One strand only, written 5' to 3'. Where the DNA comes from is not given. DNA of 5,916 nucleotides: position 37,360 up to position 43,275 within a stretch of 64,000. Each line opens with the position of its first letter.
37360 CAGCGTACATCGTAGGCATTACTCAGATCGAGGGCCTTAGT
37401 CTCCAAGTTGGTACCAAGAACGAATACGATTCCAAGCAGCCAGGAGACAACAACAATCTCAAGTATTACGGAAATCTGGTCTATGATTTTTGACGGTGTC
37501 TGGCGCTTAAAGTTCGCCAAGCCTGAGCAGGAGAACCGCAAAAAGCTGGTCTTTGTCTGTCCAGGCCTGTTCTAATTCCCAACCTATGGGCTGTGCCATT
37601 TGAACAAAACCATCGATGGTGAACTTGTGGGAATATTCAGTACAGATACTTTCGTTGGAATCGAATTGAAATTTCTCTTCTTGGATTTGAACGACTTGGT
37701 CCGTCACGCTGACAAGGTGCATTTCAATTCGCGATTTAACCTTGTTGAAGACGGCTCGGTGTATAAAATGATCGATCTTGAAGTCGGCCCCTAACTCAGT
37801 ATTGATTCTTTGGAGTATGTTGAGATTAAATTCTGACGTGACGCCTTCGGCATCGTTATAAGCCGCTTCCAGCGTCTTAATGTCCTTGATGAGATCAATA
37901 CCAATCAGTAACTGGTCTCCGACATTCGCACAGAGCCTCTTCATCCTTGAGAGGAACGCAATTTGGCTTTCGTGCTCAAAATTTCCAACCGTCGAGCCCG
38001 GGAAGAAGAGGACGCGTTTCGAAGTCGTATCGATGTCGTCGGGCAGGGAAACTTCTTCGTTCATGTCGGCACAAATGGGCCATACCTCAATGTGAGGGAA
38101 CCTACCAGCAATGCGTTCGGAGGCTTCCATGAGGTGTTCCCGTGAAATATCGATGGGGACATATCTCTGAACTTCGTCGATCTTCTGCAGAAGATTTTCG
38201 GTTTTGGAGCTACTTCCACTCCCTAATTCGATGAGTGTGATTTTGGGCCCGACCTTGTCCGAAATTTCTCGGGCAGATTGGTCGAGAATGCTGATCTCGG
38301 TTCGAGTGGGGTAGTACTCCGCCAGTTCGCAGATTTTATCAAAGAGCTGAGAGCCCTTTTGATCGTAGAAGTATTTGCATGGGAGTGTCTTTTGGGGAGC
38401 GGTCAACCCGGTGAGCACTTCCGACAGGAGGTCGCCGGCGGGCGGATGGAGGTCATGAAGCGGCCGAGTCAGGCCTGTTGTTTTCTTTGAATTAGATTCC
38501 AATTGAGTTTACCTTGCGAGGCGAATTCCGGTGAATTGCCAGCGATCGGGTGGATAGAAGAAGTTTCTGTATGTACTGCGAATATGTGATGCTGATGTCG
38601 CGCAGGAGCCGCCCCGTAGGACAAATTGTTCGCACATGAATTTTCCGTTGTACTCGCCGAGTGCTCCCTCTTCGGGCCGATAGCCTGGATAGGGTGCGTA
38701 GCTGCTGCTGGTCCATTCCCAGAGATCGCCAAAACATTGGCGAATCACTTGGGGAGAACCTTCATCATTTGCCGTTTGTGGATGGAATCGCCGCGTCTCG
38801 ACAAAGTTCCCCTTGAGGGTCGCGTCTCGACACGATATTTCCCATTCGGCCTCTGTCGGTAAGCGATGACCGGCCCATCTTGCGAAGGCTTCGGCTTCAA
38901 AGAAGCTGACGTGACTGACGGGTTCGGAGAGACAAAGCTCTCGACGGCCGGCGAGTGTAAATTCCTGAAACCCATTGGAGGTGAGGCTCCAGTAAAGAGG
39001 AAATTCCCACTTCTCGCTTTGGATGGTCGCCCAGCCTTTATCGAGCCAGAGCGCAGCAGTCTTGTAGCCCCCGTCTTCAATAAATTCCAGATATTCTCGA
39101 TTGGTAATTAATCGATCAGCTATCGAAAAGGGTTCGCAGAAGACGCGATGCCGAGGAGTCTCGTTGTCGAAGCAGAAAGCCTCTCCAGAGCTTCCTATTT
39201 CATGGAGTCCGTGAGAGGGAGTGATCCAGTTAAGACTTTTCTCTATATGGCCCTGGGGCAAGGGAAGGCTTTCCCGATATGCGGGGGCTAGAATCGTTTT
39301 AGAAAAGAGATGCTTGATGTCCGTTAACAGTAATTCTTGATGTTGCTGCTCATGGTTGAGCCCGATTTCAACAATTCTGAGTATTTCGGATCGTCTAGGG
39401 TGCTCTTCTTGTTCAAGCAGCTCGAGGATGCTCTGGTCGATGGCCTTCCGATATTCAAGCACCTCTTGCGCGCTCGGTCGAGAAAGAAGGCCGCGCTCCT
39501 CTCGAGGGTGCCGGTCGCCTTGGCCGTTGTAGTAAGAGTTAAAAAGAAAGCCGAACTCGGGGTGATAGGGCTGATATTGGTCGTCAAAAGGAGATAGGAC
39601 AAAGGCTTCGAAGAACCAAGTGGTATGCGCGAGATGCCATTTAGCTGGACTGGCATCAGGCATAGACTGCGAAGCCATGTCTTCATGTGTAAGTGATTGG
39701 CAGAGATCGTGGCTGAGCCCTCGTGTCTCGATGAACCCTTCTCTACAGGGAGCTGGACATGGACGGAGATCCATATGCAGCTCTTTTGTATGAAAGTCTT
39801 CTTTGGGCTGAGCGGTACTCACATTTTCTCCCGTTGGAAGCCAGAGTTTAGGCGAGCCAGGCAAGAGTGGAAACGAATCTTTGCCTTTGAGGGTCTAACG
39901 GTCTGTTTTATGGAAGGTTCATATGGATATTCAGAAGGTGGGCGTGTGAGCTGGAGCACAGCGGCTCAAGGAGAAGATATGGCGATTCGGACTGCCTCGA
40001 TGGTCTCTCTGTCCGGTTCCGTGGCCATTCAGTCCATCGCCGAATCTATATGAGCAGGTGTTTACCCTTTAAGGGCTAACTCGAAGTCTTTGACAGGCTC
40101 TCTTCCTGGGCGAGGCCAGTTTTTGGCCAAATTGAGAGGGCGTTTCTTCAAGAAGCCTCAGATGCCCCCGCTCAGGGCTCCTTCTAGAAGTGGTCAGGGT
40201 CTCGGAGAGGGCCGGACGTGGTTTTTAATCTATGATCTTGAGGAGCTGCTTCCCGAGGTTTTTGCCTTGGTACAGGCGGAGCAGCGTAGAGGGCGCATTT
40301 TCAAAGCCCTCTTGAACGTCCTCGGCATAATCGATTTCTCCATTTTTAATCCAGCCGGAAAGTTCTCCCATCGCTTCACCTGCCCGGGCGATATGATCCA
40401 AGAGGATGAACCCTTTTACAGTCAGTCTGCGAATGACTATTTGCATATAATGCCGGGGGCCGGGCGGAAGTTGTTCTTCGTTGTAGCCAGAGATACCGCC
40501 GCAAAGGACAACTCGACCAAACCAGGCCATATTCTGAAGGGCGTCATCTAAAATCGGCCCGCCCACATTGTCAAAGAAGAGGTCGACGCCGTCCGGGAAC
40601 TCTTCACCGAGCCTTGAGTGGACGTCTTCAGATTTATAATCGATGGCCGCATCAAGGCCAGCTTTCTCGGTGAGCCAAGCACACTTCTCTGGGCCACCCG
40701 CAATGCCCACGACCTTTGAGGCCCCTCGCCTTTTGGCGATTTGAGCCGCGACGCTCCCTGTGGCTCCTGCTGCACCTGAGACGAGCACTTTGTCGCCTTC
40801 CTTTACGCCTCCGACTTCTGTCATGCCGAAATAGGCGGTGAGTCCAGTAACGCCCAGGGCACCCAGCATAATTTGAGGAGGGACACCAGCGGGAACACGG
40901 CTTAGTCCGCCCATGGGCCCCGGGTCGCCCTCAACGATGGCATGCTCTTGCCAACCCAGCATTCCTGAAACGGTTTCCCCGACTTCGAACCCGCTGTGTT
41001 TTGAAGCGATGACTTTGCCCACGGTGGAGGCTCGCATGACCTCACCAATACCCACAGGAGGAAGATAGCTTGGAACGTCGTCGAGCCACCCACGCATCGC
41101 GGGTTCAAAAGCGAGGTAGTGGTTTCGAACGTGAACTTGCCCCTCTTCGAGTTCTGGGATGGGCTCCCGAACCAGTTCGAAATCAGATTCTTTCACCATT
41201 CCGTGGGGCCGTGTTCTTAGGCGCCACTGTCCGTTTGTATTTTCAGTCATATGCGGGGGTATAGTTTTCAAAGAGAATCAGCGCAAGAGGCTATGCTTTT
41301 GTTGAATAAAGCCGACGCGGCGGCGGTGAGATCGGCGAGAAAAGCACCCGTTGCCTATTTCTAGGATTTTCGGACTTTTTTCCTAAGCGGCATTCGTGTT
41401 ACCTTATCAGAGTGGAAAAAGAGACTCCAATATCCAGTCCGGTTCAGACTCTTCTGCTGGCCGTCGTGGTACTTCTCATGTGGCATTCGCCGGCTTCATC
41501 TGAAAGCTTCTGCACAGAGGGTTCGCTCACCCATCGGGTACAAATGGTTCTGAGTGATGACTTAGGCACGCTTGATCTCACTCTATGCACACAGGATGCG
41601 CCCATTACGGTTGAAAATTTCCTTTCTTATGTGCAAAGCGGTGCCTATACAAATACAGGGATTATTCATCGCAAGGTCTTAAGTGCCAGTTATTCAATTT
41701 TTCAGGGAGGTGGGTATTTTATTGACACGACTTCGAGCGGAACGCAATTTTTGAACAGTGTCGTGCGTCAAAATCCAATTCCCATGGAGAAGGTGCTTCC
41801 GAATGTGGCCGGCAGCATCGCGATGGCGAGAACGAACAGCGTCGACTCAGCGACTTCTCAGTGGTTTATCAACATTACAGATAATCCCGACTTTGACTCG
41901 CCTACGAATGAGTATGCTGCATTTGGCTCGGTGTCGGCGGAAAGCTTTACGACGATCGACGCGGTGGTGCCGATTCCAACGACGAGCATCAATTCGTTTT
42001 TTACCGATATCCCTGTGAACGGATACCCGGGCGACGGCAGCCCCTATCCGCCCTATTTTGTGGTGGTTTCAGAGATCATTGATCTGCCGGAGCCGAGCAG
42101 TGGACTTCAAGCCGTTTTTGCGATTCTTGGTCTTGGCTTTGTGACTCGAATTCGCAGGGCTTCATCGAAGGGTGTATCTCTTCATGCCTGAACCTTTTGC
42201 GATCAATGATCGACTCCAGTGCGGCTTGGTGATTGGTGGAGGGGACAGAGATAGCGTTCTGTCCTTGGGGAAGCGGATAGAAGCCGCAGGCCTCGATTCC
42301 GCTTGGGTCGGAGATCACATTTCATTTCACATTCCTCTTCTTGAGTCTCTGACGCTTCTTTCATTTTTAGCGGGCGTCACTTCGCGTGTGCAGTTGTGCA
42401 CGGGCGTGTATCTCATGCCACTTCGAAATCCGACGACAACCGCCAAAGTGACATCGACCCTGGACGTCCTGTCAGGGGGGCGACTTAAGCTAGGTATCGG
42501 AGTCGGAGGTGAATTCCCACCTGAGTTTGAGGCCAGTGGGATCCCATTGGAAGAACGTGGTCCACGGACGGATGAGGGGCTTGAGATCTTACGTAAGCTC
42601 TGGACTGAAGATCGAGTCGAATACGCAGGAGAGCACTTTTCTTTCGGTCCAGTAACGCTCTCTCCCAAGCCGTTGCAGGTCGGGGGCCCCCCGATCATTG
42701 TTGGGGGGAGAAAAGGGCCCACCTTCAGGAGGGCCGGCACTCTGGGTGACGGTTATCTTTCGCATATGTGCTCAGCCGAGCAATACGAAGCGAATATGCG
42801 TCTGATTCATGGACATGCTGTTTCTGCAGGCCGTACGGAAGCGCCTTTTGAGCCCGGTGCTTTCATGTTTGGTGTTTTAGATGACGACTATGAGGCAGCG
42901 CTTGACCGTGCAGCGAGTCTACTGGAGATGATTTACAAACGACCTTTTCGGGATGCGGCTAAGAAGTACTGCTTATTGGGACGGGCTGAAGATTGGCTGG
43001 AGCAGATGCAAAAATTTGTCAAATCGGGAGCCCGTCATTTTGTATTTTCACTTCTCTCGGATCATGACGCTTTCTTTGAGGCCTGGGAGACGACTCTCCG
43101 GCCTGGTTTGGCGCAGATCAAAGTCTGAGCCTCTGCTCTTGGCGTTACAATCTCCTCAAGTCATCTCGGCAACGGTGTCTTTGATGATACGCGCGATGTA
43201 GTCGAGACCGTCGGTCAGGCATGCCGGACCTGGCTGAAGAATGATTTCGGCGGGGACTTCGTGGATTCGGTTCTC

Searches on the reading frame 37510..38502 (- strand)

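Call 32: search_protein_families(library=ncbifam, proteins=[window:37510-38502:-], max_evalue=0.00001)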
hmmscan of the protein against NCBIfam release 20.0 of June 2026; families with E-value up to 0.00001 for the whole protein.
window:37510-38502:- (331 aa): 2 families
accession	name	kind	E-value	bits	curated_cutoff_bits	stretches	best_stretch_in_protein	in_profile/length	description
TIGR03438.1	egtD_ergothio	equivalog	4e-119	397.3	290.9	1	25-325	2-300/301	L-histidine N(alpha)-methyltransferase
TIGR03439.1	methyl_EasF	subfamily_domain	3.5e-52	177.3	205.55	1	24-322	12-318/321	EasF family methyltransferase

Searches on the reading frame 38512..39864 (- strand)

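Call 32: search_protein_families(library=ncbifam, proteins=[window:38512-39864:-], max_evalue=0.00001)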
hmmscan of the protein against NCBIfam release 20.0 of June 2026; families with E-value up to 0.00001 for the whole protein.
window:38512-39864:- (451 aa): 4 families
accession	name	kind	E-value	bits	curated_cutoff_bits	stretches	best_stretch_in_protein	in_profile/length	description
TIGR03440.2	egtB_TIGR03440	equivalog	4.3e-171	569.6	360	1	43-450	4-413/413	ergothioneine biosynthesis protein EgtB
NF041186.1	SenA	equivalog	1.1e-102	344.3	420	1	45-450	13-381/382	selenoneine synthase SenA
TIGR04344.1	ovoA_Nterm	equivalog_domain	1.3e-31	110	400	1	128-449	103-443/444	5-histidylcysteine sulfoxide synthase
TIGR04373.1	egtB_X_signatur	signature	8.3e-08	32.2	71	1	412-448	11-47/50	EgtB-related enzyme signature domain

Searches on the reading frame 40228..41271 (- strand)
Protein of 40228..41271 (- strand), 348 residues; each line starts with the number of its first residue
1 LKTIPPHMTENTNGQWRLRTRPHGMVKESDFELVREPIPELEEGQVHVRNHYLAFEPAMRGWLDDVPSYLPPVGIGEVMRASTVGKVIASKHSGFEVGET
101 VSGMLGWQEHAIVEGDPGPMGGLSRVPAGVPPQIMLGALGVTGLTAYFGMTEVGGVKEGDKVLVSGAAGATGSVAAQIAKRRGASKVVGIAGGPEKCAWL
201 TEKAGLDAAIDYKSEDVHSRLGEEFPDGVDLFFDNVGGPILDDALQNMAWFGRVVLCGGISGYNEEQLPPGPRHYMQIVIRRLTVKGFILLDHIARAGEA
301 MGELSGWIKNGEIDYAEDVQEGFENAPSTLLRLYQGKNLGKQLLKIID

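Call 32: search_protein_families(library=ncbifam, proteins=[window:40228-41271:-], max_evalue=0.00001)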
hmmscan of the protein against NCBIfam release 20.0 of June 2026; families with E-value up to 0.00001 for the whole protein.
window:40228-41271:- (348 aa): 15 families
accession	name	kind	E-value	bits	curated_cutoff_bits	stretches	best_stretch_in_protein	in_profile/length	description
NF058644.1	CurcmRedCuraProt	equivalog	4.3e-97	325.2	440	1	15-346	2-333/336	NADPH-dependent curcumin/dihydrocurcumin reductase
TIGR02825.1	B4_12hDH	equivalog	1.9e-65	221.4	579.85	1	15-343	5-325/327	leukotriene B4 12-hydroxydehydrogenase/15-oxo-prostaglandin 13-reductase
TIGR02824.1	quinone_pig3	subfamily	5.8e-22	78.1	296.8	1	32-288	16-262/325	putative NAD(P)H quinone oxidoreductase, PIG3 family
NF010344.0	PRK13771.1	subfamily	2.2e-15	56.4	349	1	123-346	129-333/334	putative alcohol dehydrogenase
NF041172.1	AcrlCoa_red_Thmprot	equivalog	6.9e-14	51.5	500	1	124-268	130-266/334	acryloyl-CoA reductase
NF008024.0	PRK10754.1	subfamily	7.6e-12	44.9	348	1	141-262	123-243/327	NADPH:quinone reductase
TIGR02823.1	oxido_YhdH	subfamily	6.4e-11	41.6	297.25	1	85-263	66-247/324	acrylyl-CoA reductase family protein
NF041183.1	Pks2_ls1_myc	equivalog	1e-09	35.8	2400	1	123-267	1510-1652/2086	sulfolipid-1 biosynthesis phthioceranic/hydroxyphthioceranic acid synthase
TIGR01751.1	crot-CoA-red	equivalog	3.9e-09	35.7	378.55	1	141-223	170-252/398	crotonyl-CoA carboxylase/reductase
NF003808.0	PRK05396.1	equivalog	8.7e-08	31.4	380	1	159-287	164-285/341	L-threonine 3-dehydrogenase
TIGR00692.1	tdh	equivalog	1.9e-07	30.5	458.35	1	157-258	160-261/340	L-threonine 3-dehydrogenase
NF051456.1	acrylyl_AcuI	equivalog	2.1e-07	30.1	440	1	93-262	86-246/325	acrylyl-CoA reductase (NADPH)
TIGR02817.1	adh_fam_1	subfamily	1.1e-06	28.3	284.05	1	154-213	144-202/336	zinc-binding alcohol dehydrogenase family protein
NF041097.1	keto_inos_dh_IolM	equivalog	2.9e-06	26.2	450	1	145-219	192-265/389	scyllo-inosose 3-dehydrogenase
TIGR03366.1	HpnZ_proposed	hypoth_equivalog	5.8e-06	25.7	328.1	1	125-287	124-277/315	putative phosphonate catabolism associated alcohol dehydrogenase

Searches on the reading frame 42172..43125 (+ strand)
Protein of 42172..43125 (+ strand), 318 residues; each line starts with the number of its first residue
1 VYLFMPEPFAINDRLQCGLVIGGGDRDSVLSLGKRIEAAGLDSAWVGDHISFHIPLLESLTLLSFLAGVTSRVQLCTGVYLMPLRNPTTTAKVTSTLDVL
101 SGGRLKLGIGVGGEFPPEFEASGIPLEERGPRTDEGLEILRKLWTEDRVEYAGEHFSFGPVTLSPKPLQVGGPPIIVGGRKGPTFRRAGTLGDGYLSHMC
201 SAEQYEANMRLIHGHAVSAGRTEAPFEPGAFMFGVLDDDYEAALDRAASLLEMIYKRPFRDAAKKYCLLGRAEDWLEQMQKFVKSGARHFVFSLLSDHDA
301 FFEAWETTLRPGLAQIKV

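Call 54: search_protein_families(library=ncbifam, proteins=[window:42172-43125:+], max_evalue=1e-10)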
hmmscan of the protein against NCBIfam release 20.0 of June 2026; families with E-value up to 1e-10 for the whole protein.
window:42172-43125:+ (318 aa): 23 families
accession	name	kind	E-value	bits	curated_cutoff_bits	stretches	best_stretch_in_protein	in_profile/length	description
TIGR03619.1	F420_Rv2161c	subfamily_domain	8.3e-51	172.9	166.9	1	45-231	31-217/247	TIGR03619 family F420-dependent LLM class oxidoreductase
TIGR03560.1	F420_Rv1855c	subfamily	2.1e-32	112.8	231.4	1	28-223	14-219/227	TIGR03560 family F420-dependent LLM class oxidoreductase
TIGR03854.1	F420_MSMEG_3544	hypoth_equivalog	4.1e-27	95.2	295.6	1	31-309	17-285/290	TIGR03854 family LLM class F420-dependent oxidoreductase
TIGR03555.1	F420_mer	equivalog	3.7e-24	85.7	348.7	1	32-252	17-230/325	5,10-methylenetetrahydromethanopterin reductase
NF002619.0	PRK02271.1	equivalog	5.4e-24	85.1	276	1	28-248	15-227/329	5,10-methylenetetrahydromethanopterin reductase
TIGR03621.1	F420_MSMEG_2516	subfamily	1.4e-23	83.4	213.15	1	24-180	11-158/295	TIGR03621 family F420-dependent LLM class oxidoreductase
TIGR03571.1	lucif_BA3436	subfamily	3.7e-23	82.3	303.9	1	31-226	35-233/304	TIGR03571 family LLM class oxidoreductase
TIGR04021.1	LLM_DMSO2_sfnG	equivalog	1.1e-22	80.9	382.95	1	57-243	61-245/350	dimethylsulfone monooxygenase SfnG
TIGR03559.1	F420_Rv3520c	subfamily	1.2e-21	77.1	335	1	30-158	16-139/325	LLM class F420-dependent oxidoreductase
TIGR04027.1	LLM_KPN_01858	hypoth_equivalog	5.6e-18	65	412.9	1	35-151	28-145/326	putative FMN-dependent luciferase-like monooxygenase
TIGR04465.1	ArgArg_F420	equivalog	4.6e-17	62.1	470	1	29-250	62-284/364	F420-dependent hydroxymycolic acid dehydrogenase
TIGR03564.1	F420_MSMEG_4879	subfamily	6e-17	62.1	234.25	1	34-256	6-220/265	TIGR03564 family F420-dependent LLM class oxidoreductase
TIGR03554.1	F420_G6P_DH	equivalog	1.4e-16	60.4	420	1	30-218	19-215/331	glucose-6-phosphate dehydrogenase (coenzyme-F420)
TIGR03557.1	F420_G6P_family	subfamily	2.7e-16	59.6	210.4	1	33-211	19-201/316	TIGR03557 family F420-dependent LLM class oxidoreductase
TIGR04020.1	seco_metab_LLM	subfamily_domain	3.5e-15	56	244.45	1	62-242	56-237/341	MupA/Atu3671 family FMN-dependent luciferase-like monooxygenase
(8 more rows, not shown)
